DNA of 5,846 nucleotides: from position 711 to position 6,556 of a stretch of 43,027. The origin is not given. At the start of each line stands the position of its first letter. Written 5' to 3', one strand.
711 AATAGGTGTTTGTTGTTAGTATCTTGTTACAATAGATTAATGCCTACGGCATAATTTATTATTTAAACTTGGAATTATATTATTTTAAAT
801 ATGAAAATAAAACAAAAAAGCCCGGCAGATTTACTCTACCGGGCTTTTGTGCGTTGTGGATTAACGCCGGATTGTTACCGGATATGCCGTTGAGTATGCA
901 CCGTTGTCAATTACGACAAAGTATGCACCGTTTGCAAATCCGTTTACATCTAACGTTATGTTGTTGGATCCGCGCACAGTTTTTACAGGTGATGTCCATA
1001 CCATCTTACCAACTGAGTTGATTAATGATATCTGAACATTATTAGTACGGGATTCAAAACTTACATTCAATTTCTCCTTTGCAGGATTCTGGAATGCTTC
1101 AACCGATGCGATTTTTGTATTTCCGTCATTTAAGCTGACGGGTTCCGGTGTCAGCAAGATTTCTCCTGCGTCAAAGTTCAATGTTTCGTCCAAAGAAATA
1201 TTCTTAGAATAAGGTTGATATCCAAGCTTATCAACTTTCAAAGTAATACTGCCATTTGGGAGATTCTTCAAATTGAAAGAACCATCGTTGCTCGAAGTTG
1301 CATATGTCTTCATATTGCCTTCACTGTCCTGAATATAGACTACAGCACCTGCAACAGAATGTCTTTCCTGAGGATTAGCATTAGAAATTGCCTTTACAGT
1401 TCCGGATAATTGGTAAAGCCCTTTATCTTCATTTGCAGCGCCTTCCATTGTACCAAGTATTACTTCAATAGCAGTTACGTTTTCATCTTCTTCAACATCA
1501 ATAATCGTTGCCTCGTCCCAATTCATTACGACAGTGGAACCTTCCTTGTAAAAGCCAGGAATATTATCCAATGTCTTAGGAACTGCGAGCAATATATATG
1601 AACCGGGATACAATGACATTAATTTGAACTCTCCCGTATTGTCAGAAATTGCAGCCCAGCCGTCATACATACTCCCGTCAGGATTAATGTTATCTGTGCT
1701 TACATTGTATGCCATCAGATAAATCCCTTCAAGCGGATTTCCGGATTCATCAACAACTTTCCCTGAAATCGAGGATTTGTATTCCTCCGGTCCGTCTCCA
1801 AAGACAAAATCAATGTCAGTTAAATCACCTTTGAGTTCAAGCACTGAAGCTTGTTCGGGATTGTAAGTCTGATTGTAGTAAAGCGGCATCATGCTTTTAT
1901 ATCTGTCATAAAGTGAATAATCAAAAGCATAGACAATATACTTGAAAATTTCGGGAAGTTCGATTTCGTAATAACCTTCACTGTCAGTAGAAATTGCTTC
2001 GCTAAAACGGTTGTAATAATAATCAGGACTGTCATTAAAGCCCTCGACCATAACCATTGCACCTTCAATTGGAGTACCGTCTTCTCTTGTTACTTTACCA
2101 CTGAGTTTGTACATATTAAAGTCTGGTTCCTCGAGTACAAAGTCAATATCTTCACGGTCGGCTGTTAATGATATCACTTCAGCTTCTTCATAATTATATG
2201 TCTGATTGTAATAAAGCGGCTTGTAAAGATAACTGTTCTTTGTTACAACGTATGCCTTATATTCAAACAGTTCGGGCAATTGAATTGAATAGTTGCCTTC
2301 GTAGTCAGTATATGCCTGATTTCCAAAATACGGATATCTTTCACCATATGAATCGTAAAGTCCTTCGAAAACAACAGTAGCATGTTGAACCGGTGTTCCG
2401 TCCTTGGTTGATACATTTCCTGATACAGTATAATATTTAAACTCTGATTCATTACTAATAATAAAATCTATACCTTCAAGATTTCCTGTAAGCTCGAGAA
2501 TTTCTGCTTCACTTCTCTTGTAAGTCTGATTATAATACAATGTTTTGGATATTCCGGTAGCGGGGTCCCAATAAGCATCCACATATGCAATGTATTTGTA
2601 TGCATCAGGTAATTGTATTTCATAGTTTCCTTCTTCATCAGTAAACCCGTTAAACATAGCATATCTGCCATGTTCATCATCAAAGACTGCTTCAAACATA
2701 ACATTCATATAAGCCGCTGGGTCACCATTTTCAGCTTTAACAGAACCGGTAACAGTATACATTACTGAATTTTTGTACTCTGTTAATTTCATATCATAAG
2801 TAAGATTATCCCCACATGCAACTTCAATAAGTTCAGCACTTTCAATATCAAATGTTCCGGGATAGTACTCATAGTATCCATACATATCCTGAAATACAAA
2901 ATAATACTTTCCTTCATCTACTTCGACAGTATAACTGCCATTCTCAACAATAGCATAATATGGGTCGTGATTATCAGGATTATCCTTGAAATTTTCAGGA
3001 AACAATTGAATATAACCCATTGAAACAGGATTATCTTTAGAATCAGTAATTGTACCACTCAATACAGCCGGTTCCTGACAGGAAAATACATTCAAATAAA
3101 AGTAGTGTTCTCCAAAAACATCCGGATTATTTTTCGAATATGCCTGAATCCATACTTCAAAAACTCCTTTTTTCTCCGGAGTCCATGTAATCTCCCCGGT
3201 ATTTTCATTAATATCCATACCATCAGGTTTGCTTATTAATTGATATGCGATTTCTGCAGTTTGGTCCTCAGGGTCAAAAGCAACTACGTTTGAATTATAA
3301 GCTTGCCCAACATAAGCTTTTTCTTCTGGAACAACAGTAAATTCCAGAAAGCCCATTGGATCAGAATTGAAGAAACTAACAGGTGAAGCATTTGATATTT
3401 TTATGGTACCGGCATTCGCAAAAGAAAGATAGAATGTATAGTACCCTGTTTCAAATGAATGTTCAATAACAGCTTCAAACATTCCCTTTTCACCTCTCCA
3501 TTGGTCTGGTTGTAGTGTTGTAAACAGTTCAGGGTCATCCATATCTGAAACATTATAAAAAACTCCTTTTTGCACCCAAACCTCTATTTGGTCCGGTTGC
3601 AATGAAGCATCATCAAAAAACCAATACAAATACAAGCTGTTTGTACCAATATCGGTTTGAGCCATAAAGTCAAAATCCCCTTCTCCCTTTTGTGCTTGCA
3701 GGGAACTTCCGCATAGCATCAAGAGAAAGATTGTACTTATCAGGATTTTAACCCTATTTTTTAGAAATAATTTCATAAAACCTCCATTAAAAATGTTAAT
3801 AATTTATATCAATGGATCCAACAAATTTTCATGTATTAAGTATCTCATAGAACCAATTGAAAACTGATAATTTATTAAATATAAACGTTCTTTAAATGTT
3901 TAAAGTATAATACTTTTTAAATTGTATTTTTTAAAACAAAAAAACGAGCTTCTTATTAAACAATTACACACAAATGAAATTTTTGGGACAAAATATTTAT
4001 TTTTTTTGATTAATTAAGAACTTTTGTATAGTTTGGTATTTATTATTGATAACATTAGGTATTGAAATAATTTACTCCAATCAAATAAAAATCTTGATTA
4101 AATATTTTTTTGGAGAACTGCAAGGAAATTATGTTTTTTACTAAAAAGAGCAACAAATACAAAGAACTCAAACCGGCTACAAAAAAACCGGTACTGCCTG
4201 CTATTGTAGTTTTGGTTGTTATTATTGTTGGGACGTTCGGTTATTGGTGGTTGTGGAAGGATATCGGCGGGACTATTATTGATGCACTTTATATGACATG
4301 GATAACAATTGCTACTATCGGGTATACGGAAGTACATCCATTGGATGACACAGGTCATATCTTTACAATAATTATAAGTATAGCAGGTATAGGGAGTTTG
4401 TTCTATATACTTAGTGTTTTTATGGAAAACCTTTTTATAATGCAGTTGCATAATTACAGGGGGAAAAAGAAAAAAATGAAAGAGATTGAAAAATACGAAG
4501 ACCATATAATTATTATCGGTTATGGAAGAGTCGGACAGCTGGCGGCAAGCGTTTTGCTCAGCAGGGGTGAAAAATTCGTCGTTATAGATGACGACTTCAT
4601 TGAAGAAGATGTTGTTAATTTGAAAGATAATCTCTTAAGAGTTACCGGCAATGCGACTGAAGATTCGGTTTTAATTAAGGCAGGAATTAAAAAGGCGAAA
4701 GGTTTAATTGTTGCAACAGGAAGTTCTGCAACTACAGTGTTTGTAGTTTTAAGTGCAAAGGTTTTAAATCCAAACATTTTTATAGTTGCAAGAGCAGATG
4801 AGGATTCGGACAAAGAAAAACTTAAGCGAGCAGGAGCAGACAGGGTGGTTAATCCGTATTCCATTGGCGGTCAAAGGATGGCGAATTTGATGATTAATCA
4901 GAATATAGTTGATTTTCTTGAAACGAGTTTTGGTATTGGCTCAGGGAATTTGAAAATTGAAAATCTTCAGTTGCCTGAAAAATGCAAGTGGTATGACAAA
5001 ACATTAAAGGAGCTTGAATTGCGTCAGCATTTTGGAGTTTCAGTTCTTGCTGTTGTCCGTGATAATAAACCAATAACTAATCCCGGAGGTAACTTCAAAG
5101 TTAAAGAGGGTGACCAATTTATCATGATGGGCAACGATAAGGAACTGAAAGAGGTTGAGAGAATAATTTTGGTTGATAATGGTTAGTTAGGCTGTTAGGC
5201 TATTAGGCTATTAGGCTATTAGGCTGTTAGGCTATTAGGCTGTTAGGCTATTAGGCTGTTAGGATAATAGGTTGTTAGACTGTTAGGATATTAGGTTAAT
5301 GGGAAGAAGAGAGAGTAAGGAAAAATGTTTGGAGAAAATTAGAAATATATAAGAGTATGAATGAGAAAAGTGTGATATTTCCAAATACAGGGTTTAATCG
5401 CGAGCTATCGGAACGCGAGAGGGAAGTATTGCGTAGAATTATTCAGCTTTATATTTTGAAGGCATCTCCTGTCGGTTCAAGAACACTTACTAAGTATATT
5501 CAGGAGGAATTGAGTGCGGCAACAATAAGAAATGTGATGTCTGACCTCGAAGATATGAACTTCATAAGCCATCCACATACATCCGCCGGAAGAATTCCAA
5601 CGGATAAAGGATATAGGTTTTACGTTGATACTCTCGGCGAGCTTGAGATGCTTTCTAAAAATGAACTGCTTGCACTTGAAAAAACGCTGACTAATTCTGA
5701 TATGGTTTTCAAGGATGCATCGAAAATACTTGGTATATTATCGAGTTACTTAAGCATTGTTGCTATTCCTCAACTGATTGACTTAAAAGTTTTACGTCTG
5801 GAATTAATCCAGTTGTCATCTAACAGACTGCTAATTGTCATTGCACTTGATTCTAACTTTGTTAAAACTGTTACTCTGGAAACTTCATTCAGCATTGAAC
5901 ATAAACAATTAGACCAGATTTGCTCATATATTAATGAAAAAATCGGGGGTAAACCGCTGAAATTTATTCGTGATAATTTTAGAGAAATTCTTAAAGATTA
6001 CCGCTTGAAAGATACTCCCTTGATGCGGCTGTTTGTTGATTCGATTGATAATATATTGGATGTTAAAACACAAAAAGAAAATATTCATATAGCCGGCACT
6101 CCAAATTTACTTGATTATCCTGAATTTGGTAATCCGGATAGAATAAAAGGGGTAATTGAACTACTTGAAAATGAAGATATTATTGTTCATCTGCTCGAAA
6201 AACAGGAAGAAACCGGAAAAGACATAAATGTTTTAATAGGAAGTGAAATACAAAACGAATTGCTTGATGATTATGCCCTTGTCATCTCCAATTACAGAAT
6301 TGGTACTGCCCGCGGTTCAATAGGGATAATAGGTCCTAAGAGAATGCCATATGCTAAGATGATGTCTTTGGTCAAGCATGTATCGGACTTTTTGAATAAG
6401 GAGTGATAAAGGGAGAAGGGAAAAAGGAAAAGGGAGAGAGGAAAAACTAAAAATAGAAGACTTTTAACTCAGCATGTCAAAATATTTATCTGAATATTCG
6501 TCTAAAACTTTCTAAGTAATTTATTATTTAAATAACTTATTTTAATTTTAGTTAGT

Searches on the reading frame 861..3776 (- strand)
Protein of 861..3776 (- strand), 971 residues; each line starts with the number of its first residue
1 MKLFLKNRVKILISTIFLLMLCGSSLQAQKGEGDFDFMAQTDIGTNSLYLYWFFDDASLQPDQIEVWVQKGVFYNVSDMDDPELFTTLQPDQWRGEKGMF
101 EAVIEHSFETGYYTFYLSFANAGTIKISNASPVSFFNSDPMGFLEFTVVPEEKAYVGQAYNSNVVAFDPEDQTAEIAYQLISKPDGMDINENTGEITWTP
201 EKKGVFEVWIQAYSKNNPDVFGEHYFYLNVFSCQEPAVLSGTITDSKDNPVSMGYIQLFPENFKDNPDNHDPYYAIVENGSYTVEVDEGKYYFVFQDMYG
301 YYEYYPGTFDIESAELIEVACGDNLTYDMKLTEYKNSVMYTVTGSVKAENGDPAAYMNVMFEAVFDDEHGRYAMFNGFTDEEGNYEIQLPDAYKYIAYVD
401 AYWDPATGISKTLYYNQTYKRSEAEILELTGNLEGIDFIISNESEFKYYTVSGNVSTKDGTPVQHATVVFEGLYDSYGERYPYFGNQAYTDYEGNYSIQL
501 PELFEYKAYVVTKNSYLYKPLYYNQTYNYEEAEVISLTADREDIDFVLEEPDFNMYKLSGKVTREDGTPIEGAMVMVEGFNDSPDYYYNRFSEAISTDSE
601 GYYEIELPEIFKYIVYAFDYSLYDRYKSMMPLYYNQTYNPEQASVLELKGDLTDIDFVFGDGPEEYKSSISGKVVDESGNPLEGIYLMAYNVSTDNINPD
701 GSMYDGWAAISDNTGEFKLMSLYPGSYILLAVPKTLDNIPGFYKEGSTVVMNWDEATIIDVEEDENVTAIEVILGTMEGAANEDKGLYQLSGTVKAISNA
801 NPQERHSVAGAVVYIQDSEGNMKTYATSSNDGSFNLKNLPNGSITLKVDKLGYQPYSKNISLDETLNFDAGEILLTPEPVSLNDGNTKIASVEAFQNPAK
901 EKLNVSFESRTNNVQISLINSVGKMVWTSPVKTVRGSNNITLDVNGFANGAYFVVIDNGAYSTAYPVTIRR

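Call 88: search_protein_families(library=pfam, max_evalue=0.0001, proteins=[window:861-3776:-])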
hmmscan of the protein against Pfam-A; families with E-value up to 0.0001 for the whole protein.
window:861-3776:- (971 aa): 8 families
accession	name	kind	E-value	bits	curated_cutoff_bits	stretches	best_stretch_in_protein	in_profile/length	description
PF13620.12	CarboxypepD_reg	-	4.8e-40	136.2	32.3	2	790-864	2-71/82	Carboxypeptidase regulatory-like domain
PF13715.12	CarbopepD_reg_2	-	1.5e-18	67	32.2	1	804-867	10-69/88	CarboxypepD_reg-like domain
PF18962.6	Por_Secre_tail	-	1.3e-10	41.9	27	1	897-963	4-69/75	Secretion system C-terminal sorting domain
PF17802.7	SpaA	-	5.5e-07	30.1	23.1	0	803-847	11-57/91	Prealbumin-like fold domain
PF25020.1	TTR_TEN1-4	-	5.5e-06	26.7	27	0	813-862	24-73/86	Teneurin TTR-like domain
PF05345.18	He_PIG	-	8.9e-06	26.5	24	0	153-217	12-84/96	Putative Ig domain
PF02369.22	Big_1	-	2.6e-05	24.7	34.9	0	341-390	20-67/93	Bacterial Ig-like domain (group 1)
PF01190.23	Pollen_Ole_e_1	-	9.5e-05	23.1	23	0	562-609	16-63/99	Pollen protein Ole e 1 like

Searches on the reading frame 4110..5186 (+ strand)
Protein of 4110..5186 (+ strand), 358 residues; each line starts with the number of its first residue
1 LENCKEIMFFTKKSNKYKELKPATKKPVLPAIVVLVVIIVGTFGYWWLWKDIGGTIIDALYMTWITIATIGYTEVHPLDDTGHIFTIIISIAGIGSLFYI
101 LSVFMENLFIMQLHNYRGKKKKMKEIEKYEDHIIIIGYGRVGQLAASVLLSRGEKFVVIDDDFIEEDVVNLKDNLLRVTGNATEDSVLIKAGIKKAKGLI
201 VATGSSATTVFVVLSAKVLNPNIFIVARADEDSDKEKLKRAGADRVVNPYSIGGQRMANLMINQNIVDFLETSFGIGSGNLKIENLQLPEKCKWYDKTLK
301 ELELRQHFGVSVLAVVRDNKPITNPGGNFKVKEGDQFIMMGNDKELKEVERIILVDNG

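Call 88: search_protein_families(library=pfam, max_evalue=0.0001, proteins=[window:4110-5186:+])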
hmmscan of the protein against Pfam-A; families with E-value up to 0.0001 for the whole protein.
window:4110-5186:+ (358 aa): 3 families
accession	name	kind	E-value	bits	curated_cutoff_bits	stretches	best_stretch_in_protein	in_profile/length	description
PF02254.24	TrkA_N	-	2.6e-29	102.3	23.8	1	133-249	1-116/116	TrkA-N domain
PF02080.26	TrkA_C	-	1.6e-14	54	27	1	288-353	6-70/71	TrkA-C domain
PF07885.22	Ion_trans_2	-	3.2e-11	43.4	22.5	1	33-107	2-76/79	Ion channel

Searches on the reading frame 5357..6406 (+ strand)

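Call 88: search_protein_families(library=pfam, max_evalue=0.0001, proteins=[window:5357-6406:+])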
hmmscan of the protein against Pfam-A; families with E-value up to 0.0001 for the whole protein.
window:5357-6406:+ (349 aa): 2 families
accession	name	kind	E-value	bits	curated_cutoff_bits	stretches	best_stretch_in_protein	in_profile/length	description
PF01628.27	HrcA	-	4.6e-51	174.3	22.2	1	116-336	2-215/215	HrcA protein C terminal domain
PF03444.21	HrcA_DNA-bdg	-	1.3e-06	28.3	21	1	16-87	1-71/79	Winged helix-turn-helix transcription repressor, HrcA DNA-binding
